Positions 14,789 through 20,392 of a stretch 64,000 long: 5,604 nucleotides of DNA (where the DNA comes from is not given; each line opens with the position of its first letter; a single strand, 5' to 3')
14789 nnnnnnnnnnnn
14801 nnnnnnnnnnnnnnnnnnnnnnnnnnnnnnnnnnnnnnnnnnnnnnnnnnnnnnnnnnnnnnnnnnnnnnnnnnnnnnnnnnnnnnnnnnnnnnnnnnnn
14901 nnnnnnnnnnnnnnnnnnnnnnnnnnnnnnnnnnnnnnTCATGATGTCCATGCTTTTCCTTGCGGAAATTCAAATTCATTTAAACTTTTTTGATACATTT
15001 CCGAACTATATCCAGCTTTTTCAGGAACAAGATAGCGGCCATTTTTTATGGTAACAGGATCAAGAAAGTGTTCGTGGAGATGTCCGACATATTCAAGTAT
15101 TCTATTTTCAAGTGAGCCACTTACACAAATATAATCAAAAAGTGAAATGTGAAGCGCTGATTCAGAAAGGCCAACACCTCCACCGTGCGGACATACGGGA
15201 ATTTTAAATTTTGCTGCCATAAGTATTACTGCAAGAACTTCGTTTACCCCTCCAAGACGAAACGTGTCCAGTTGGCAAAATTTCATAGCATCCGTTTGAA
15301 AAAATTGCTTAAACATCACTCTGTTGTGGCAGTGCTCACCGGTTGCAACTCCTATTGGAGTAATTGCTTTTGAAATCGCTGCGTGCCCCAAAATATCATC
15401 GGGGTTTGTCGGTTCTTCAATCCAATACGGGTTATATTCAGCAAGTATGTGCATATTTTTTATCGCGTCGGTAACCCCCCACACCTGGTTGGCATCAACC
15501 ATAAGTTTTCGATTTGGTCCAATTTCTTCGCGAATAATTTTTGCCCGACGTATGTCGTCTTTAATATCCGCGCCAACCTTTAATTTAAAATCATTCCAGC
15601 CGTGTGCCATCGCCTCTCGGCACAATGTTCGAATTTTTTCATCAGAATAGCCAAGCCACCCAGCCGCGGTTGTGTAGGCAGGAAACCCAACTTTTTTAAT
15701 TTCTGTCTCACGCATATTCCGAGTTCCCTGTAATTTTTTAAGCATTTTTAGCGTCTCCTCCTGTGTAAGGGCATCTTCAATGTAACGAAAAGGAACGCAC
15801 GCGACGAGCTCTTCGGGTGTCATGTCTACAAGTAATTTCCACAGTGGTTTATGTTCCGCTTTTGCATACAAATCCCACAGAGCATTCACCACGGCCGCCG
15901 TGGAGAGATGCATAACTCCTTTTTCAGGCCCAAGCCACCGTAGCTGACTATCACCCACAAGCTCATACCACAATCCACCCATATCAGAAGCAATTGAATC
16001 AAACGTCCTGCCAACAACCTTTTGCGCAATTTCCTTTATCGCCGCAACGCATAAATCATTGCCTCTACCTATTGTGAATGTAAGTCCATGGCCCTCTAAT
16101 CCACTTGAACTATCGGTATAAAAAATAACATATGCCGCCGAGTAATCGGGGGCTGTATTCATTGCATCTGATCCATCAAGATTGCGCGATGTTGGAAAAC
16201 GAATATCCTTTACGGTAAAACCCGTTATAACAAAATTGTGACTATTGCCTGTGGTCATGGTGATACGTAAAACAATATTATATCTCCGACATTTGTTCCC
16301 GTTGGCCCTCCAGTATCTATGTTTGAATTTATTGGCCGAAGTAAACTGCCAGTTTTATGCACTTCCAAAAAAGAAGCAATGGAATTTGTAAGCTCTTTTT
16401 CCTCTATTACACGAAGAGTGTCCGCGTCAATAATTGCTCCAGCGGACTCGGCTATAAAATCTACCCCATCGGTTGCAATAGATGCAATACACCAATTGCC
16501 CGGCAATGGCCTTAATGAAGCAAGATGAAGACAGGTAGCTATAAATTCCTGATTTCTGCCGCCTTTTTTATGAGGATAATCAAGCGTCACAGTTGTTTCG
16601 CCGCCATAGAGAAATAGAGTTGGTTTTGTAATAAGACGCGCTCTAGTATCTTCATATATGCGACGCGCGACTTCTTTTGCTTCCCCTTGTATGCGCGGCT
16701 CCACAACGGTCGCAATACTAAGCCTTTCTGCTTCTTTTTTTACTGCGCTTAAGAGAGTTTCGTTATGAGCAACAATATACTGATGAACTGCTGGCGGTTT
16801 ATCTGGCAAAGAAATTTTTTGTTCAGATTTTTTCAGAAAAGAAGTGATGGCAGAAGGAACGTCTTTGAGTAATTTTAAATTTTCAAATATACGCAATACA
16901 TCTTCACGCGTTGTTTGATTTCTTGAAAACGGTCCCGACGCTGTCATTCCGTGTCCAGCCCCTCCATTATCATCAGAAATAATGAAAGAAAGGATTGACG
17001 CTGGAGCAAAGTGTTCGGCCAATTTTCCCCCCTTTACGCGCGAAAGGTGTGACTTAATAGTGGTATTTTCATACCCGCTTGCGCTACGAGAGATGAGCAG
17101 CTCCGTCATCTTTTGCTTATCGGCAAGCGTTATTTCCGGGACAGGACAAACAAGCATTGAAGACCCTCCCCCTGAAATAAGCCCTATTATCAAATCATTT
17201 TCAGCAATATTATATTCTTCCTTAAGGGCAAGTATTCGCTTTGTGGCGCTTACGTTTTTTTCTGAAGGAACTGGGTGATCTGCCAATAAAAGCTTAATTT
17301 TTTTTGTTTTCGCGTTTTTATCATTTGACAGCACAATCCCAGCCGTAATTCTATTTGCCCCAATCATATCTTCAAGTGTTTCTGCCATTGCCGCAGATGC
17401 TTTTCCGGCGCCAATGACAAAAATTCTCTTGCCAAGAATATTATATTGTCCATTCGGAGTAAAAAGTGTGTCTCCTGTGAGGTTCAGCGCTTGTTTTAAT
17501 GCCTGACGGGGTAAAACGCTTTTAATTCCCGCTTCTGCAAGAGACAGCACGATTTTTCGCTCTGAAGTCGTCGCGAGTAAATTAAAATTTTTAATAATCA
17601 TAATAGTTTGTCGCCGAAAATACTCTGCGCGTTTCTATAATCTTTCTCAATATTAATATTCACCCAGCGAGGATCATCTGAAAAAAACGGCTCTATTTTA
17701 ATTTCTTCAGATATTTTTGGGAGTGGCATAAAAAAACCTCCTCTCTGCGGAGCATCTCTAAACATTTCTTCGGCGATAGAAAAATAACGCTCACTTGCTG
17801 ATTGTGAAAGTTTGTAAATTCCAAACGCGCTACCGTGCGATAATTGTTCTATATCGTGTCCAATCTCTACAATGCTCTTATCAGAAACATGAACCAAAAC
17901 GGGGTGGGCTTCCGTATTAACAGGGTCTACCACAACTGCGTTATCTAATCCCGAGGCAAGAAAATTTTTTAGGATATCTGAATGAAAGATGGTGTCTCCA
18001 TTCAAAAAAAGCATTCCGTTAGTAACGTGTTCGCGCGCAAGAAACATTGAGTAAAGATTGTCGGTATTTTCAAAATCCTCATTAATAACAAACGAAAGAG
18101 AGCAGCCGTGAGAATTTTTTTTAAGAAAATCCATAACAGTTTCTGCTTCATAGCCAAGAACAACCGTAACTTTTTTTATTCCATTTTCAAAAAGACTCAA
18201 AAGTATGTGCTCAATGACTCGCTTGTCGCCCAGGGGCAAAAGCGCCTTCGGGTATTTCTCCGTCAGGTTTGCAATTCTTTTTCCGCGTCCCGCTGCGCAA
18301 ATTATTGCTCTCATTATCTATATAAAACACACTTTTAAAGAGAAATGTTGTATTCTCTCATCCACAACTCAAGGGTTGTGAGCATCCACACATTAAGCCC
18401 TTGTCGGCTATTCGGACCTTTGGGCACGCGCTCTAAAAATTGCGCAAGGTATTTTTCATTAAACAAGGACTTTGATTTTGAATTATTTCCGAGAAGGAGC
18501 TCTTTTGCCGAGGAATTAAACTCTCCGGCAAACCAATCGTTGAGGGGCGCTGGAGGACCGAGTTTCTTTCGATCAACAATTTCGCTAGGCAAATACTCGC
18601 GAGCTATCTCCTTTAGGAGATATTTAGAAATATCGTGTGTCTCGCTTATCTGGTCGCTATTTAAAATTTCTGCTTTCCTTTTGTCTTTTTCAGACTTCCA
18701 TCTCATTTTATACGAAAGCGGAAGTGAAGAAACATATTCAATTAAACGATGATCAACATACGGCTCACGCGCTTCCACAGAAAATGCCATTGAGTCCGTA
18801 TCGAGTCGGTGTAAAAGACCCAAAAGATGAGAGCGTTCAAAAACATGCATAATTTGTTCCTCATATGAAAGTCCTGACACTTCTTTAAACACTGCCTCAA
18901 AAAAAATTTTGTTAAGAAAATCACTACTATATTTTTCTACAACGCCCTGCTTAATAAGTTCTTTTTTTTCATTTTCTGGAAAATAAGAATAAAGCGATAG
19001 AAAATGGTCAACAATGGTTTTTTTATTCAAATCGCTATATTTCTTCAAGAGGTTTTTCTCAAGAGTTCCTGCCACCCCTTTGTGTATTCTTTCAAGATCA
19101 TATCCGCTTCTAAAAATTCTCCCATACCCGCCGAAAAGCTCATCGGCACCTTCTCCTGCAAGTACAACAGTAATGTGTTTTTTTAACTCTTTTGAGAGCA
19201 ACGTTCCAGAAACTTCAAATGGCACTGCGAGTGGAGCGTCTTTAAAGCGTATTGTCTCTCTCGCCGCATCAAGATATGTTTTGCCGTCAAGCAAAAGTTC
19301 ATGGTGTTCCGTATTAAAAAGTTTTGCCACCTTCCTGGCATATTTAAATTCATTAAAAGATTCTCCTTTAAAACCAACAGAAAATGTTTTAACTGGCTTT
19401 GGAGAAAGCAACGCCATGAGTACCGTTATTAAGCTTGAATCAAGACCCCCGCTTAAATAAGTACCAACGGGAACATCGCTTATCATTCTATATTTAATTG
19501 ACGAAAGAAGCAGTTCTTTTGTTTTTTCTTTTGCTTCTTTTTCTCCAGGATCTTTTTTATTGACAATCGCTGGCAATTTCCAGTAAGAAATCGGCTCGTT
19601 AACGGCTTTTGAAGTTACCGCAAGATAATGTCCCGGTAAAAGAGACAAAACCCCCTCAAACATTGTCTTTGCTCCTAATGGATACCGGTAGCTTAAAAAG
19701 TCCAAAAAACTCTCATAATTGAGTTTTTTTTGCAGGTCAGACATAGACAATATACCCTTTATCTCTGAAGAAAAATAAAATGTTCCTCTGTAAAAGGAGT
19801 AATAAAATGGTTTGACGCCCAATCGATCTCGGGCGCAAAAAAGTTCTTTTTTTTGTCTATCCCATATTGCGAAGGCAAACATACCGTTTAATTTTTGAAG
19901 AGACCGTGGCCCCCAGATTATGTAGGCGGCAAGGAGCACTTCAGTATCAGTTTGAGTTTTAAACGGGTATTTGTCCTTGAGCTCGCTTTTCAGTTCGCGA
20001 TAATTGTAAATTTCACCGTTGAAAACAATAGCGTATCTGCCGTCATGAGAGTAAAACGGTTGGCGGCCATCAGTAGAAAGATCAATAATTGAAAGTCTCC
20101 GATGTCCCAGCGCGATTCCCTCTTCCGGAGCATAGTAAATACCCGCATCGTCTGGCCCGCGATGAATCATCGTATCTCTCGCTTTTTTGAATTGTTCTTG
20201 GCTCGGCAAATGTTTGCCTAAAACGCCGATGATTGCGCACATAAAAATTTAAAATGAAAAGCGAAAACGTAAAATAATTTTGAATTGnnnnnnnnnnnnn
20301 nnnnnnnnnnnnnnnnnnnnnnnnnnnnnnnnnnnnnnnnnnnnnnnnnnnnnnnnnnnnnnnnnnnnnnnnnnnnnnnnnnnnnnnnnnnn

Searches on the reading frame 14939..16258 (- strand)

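Call 6: search_protein_families(library=pfam, proteins=[window:14939-16258:-], max_evalue=0.01)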
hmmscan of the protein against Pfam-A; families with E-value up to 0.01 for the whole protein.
window:14939-16258:- (439 aa): 2 families
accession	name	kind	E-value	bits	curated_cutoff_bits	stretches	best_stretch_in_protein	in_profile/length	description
PF13378.12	MR_MLE_C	-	1.1e-58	198.9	29.4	1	210-422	3-216/219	Enolase C-terminal domain-like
PF02746.21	MR_MLE_N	-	4.1e-06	27.4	22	1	40-143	25-116/117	Mandelate racemase / muconate lactonizing enzyme, N-terminal domain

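Call 61: search_protein_families(library=ncbifam, proteins=[window:14939-16258:-], max_evalue=0.0001)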
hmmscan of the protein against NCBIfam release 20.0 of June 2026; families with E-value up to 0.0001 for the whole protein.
window:14939-16258:- (439 aa): 15 families
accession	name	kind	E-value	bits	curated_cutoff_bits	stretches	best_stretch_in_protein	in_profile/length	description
NF047820.1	TalGalacDh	equivalog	3.9e-40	137.9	500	2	193-421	139-356/371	L-talarate/galactarate dehydratase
NF040866.1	AraD_Arch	equivalog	2.5e-25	89.3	650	1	207-429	150-369/372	arabinonate dehydratase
NF040790.2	glucon_galact_dh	equivalog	2.9e-22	79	750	1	231-431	173-371/390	bifunctional D-gluconate/D-galactonate dehydratase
NF011968.0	PRK15440.1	equivalog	4.5e-20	71.9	393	1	230-362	190-323/395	L-rhamnonate dehydratase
NF010624.0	PRK14017.1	equivalog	1.8e-18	66.8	311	1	231-365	159-294/382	galactonate dehydratase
TIGR01928.1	menC_lowGC_arch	equivalog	1e-15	57.6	200.65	1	214-353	142-276/325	o-succinylbenzoate synthase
NF011654.0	PRK15072.1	subfamily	2.1e-14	53.3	430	1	42-431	16-386/404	D-galactonate dehydratase family protein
NF043051.1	ManoateDhtManD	equivalog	1.4e-13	50.4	550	1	43-433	17-387/403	D-mannonate dehydratase ManD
NF043002.1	HProlDhtase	equivalog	8.3e-12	44.6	500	1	217-340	155-274/366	cis-3-hydroxy-L-proline dehydratase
NF042940.1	racemase_DgcA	equivalog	3.8e-11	42.8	400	1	218-350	136-261/323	N-acetyl-D-Glu racemase DgcA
TIGR02534.1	mucon_cyclo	subfamily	3.9e-11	42.6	334.95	1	207-353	144-290/368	muconate/chloromuconate family cycloisomerase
NF041118.1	A_G_epim_Thtga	equivalog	1.4e-09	37.6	500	1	162-354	107-286/341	L-Ala-D/L-Glu epimerase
NF002782.0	PRK02901.1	equivalog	5.8e-09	35.4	288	1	220-346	102-230/328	o-succinylbenzoate synthase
NF011708.0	PRK15129.1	equivalog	6.9e-08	31.9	343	1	236-348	158-264/321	L-Ala-D/L-Glu epimerase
TIGR01927.1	menC_gam_Gplu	equivalog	5.7e-05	22.5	130.55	1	212-346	116-251/307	o-succinylbenzoate synthase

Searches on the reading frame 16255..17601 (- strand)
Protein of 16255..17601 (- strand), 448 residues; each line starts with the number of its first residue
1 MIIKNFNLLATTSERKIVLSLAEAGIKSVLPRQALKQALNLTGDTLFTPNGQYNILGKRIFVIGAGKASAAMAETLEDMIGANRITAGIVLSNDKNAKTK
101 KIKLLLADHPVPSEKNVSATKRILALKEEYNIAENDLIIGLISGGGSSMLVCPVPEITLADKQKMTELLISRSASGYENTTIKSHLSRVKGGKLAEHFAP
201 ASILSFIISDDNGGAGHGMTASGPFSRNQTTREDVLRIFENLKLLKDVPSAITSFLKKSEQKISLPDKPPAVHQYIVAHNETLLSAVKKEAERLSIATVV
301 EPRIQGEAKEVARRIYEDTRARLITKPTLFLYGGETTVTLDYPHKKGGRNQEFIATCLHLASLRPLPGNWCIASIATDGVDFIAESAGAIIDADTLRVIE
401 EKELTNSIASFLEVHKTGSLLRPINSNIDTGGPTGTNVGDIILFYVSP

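Call 6: search_protein_families(library=pfam, proteins=[window:16255-17601:-], max_evalue=0.01)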
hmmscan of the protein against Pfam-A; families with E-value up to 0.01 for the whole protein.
window:16255-17601:- (448 aa): 2 families
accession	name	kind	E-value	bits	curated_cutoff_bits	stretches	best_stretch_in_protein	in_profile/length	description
PF13660.11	DUF4147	-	2.8e-55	187.8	23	1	20-256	4-233/234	Domain of unknown function (DUF4147)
PF05161.18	MOFRL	-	1.3e-19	70.7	28.3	1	329-440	2-106/106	MOFRL family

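Call 61: search_protein_families(library=ncbifam, proteins=[window:16255-17601:-], max_evalue=0.0001)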
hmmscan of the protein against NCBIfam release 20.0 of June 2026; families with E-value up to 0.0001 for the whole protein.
window:16255-17601:- (448 aa): 2 families
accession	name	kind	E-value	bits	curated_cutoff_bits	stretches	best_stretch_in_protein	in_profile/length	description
NF040791.1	gly_kin_Thpl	equivalog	5.1e-59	200.6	670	1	3-443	2-409/410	glycerate 2-kinase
NF041176.1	GlyK_Thmprot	equivalog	4.6e-49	167.8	550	1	31-445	10-395/397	glycerate 2-kinase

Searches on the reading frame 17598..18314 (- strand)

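Call 6: search_protein_families(library=pfam, proteins=[window:17598-18314:-], max_evalue=0.01)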
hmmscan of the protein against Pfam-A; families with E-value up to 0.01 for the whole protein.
window:17598-18314:- (238 aa): 4 families
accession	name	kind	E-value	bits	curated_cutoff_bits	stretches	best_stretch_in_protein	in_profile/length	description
PF12804.13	NTP_transf_3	-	2.1e-13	51.2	27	1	3-144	1-136/160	MobA-like NTP transferase domain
PF00483.29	NTP_transferase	-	8.8e-12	45.6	21.2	1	3-133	2-139/245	Nucleotidyl transferase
PF01128.25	IspD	-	0.00028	21.1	27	1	2-65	2-64/221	2-C-methyl-D-erythritol 4-phosphate cytidylyltransferase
PF20202.4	DUF6564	-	0.0016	18.5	25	0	46-121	28-111/230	Domain of unknown function (DUF6564)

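Call 15: search_protein_families(library=ncbifam, proteins=[window:17598-18314:-], max_evalue=0.001)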
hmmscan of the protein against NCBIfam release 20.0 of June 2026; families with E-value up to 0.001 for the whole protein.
window:17598-18314:- (238 aa): 35 families (the best 25 are shown)
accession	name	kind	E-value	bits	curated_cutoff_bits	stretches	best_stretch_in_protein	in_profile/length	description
TIGR03992.1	Arch_glmU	subfamily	4.6e-25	88.3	292.1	1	1-175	1-174/393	bifunctional sugar-1-phosphate nucleotidylyltransferase/acetyltransferase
NF041313.1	UDPGP_AglF_Halo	equivalog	1.2e-20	74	400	1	1-139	1-141/234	UTP--glucose-1-phosphate uridylyltransferase AglF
NF041135.1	IPPtranDIPPsyn_Thcocales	equivalog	1.9e-18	66.7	580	1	1-232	1-216/419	bifunctional L-myo-inositol-1-phosphate cytidylyltransferase/CDP-L-myo-inositol myo-inositolphosphotransferase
NF049965.1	GlMnHpPGnyltfHddC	equivalog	3.8e-13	49.6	300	1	1-171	1-169/221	D-glycero-D-manno-heptose 1-phosphate guanosyltransferase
NF045665.1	NTPtran_DVU1551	equivalog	2.3e-12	46.6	315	1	2-83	2-74/359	DVU_1551 family NTP transferase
TIGR01208.1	rmlA_long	equivalog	4.5e-12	45.5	320.25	1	2-136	1-139/353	glucose-1-phosphate thymidylyltransferase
NF045761.1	NAMPUrTaseMurU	equivalog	9.2e-12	45.3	250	1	1-79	1-80/226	N-acetylmuramate alpha-1-phosphate uridylyltransferase MurU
NF041173.1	Sug_nt_acttase_Thmprot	equivalog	4.1e-11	42.5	600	1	1-173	1-172/405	bifunctional sugar-1-phosphate nucleotidylyltransferase/acetyltransferase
TIGR01173.1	glmU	equivalog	2.7e-10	39.7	366.85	1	1-129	1-124/452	bifunctional UDP-N-acetylglucosamine diphosphorylase/glucosamine-1-phosphate N-acetyltransferase GlmU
NF052502.1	man1P_GTase_Rv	exception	2.4e-09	36.5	440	1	2-115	2-115/352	mannose-1-phosphate guanylyltransferase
TIGR03310.1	matur_MocA_YgfJ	equivalog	2.8e-09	37.2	186.45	1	3-142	2-138/188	molybdenum cofactor cytidylyltransferase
NF053639.1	Mfer334_fam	equivalog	2.8e-09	37.1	260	1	3-81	2-84/209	pseudomurein biosynthesis protein PmurB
NF010934.1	PRK14354.1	equivalog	8.8e-09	34.4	450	1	3-69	2-65/447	bifunctional UDP-N-acetylglucosamine diphosphorylase/glucosamine-1-phosphate N-acetyltransferase GlmU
TIGR01099.1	galU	equivalog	1.3e-08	34.8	326.8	1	2-67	3-68/261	UTP--glucose-1-phosphate uridylyltransferase GalU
NF010940.0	PRK14360.1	equivalog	3.8e-08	32.3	602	1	4-119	5-116/452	bifunctional UDP-N-acetylglucosamine diphosphorylase/glucosamine-1-phosphate N-acetyltransferase GlmU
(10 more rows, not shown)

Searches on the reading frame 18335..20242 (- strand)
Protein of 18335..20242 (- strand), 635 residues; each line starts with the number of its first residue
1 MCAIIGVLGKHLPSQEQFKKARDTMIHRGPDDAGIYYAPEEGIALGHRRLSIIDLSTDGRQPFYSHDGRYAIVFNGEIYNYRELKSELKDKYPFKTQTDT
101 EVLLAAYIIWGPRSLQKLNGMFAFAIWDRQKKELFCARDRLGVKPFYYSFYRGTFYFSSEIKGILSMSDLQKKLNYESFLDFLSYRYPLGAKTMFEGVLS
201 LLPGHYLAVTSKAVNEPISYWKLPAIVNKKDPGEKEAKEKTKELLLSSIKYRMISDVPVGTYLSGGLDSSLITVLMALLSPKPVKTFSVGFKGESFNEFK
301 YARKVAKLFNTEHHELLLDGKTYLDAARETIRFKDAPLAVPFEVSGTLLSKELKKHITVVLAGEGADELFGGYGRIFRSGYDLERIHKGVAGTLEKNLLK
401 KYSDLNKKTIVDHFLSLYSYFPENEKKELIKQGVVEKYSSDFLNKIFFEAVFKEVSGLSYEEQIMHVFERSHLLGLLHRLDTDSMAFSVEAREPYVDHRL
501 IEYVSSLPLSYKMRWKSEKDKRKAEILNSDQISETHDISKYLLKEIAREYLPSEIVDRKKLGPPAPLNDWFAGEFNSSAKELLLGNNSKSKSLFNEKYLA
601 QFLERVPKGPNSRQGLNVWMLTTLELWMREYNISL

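Call 6: search_protein_families(library=pfam, proteins=[window:18335-20242:-], max_evalue=0.01)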
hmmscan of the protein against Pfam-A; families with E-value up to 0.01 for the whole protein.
window:18335-20242:- (635 aa): 5 families
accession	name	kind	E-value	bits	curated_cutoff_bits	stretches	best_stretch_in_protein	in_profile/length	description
PF00733.27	Asn_synthase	-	4.1e-81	273.8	21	1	241-629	2-354/354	Asparagine synthase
PF13537.11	GATase_7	-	9e-46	155.3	25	1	47-165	1-122/123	Glutamine amidotransferase domain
PF13522.11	GATase_6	-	8.3e-45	152.4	27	1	30-160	1-130/130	Glutamine amidotransferase domain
PF12481.13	DUF3700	-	0.0002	21.3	27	1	64-150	72-161/228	Aluminium induced protein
PF06508.19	QueC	-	0.00093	19.2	22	0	263-319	6-61/210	Queuosine biosynthesis protein QueC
